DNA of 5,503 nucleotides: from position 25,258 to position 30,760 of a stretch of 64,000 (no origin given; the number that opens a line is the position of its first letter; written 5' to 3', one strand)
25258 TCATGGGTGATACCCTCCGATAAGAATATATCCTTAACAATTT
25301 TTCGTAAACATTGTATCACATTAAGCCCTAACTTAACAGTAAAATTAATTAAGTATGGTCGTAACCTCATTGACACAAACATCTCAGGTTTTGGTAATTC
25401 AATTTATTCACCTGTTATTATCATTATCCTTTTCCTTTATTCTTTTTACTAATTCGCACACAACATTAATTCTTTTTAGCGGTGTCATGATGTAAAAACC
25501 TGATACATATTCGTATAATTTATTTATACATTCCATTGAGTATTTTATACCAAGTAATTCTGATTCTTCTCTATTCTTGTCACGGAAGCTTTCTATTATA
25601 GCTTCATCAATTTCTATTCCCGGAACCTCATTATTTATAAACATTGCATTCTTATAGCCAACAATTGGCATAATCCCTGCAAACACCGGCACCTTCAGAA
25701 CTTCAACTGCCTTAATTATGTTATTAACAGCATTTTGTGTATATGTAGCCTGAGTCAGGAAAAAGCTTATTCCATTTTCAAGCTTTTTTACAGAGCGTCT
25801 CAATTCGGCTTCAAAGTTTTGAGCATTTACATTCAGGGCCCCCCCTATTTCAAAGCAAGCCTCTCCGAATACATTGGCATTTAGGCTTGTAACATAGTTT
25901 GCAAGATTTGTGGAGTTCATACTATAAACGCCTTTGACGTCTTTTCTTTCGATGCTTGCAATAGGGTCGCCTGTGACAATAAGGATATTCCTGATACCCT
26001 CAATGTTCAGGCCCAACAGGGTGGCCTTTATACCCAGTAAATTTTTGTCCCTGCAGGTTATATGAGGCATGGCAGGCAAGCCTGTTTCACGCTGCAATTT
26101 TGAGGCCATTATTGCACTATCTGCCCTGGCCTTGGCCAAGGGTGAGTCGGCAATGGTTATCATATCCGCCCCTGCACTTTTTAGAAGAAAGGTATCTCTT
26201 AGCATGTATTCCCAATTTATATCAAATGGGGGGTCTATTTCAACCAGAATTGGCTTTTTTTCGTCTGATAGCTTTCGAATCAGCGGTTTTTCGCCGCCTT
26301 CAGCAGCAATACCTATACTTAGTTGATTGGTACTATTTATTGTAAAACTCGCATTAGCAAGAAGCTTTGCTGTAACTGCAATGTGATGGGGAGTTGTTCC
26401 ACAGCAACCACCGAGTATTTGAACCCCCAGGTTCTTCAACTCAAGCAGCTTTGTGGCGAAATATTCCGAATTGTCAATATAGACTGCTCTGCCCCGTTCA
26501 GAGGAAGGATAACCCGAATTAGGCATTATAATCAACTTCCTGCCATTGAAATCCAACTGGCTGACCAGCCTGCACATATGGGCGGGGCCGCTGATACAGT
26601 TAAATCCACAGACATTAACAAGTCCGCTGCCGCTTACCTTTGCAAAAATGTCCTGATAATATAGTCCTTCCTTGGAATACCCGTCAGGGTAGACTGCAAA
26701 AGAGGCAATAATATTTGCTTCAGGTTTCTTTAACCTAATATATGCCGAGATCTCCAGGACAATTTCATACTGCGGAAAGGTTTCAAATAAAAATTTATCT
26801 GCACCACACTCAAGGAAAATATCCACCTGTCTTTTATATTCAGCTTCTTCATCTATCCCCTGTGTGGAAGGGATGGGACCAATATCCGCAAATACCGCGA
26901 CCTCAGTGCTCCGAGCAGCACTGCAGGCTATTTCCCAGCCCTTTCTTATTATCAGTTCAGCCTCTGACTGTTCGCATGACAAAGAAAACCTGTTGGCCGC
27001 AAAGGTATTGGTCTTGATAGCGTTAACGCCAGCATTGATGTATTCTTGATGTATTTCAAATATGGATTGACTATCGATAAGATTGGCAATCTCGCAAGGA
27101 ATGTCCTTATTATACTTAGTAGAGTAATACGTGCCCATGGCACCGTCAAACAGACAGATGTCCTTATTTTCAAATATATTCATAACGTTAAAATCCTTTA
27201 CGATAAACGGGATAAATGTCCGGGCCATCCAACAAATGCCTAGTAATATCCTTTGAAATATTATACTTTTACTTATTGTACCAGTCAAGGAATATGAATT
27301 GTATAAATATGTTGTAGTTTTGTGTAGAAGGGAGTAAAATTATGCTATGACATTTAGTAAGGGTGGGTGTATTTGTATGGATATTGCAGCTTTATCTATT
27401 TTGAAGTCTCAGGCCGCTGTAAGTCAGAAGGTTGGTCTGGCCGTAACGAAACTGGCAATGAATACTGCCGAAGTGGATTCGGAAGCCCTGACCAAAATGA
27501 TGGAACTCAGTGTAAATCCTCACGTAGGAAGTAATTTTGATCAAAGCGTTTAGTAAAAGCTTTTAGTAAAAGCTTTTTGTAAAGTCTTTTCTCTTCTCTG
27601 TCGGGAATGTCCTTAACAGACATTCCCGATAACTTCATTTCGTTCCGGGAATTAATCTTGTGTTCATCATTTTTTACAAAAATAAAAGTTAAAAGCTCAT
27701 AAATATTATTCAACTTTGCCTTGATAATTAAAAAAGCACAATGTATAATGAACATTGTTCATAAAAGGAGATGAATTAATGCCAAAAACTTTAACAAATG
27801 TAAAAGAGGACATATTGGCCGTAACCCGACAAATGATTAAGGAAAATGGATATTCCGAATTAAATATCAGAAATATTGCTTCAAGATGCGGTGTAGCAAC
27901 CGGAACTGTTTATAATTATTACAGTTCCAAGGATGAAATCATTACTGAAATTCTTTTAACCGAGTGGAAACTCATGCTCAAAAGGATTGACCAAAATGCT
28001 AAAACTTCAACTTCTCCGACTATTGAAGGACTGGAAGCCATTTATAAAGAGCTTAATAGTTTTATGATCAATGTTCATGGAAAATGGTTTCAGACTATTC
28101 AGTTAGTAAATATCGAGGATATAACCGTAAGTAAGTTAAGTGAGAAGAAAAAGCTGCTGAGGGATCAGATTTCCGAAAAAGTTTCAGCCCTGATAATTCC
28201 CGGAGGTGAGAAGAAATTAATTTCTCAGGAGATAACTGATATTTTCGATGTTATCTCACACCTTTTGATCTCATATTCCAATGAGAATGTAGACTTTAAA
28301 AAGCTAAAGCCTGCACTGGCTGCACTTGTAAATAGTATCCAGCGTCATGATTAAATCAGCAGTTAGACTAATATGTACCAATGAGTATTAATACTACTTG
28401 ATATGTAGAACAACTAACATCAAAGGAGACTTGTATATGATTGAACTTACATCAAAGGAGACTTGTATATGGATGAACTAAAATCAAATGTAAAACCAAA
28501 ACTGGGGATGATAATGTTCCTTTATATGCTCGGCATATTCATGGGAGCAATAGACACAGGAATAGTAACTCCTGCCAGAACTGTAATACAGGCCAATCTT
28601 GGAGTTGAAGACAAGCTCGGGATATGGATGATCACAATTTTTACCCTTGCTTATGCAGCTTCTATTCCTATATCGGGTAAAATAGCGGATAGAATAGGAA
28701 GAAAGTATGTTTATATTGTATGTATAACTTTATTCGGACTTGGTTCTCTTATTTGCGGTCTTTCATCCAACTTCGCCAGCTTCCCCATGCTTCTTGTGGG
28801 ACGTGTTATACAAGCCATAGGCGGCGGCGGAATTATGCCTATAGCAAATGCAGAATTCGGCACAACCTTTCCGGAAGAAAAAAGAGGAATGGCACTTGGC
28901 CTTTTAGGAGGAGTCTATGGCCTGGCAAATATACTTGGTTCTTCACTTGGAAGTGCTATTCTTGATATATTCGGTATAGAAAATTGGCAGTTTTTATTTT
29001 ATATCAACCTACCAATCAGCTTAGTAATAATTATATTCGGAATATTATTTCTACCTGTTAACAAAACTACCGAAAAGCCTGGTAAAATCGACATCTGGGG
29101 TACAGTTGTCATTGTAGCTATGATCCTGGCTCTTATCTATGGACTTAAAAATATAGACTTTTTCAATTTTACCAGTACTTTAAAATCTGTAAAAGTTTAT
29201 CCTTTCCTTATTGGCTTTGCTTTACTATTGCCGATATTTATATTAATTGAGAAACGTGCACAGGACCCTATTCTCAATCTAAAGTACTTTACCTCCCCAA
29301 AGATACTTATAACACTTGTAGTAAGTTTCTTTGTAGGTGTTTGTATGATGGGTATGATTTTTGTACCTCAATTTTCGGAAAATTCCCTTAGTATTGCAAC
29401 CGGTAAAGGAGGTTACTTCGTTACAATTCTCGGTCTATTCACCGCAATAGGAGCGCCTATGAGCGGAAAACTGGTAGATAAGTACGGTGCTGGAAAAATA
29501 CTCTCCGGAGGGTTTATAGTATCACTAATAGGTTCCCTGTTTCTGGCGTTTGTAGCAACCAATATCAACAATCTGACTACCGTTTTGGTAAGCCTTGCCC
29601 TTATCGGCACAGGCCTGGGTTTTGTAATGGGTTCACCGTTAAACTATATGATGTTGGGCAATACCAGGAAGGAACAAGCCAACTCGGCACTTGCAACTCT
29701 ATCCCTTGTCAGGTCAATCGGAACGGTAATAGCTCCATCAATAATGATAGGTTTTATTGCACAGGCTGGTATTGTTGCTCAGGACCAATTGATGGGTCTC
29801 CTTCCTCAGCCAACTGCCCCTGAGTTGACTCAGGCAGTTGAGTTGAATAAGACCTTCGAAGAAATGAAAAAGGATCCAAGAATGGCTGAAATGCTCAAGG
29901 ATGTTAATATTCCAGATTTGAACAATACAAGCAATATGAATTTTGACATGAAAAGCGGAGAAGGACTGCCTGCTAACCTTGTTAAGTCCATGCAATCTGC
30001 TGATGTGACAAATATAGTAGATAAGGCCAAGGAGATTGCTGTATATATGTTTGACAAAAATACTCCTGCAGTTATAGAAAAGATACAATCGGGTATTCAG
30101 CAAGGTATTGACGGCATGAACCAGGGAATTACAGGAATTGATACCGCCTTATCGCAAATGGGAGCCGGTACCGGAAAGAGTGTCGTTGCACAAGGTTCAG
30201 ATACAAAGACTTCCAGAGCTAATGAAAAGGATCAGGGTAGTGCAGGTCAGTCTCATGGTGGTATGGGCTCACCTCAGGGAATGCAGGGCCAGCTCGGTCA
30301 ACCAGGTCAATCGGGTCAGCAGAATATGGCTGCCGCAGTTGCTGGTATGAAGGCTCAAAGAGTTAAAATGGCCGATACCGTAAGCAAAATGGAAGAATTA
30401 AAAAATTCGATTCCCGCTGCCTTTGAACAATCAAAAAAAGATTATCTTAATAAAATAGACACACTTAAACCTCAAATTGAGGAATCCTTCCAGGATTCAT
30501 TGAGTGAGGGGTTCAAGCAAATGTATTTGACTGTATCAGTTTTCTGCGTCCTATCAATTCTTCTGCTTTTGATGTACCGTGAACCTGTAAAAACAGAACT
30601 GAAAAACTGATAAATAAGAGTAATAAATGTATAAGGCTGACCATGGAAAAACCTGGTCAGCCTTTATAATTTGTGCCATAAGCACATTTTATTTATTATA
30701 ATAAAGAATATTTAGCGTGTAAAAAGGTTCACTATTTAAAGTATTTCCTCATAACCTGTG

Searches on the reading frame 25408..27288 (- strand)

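Call 51: search_protein_families(library=pfam, proteins=[window:25408-27288:-], max_evalue=0.00001)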
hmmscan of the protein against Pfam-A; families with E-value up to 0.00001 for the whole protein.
window:25408-27288:- (626 aa): 2 families
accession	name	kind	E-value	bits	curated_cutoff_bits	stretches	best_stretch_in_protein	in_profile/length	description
PF02574.22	S-methyl_trans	-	2.7e-45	155.9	22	1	46-308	2-281/283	Homocysteine S-methyltransferase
PF02219.23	MTHFR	-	9.7e-30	104.3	24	1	341-616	7-285/287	Methylenetetrahydrofolate reductase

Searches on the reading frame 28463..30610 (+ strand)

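Call 51: search_protein_families(library=pfam, proteins=[window:28463-30610:+], max_evalue=0.00001)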
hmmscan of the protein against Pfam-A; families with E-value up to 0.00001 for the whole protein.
window:28463-30610:+ (715 aa): 2 families
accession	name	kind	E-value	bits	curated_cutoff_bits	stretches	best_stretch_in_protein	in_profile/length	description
PF07690.21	MFS_1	-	6.6e-55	186.9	33.4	1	22-425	2-347/347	Major Facilitator Superfamily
PF00083.30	Sugar_tr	-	1e-12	48.2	22.3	1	17-198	10-192/452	Sugar (and other) transporter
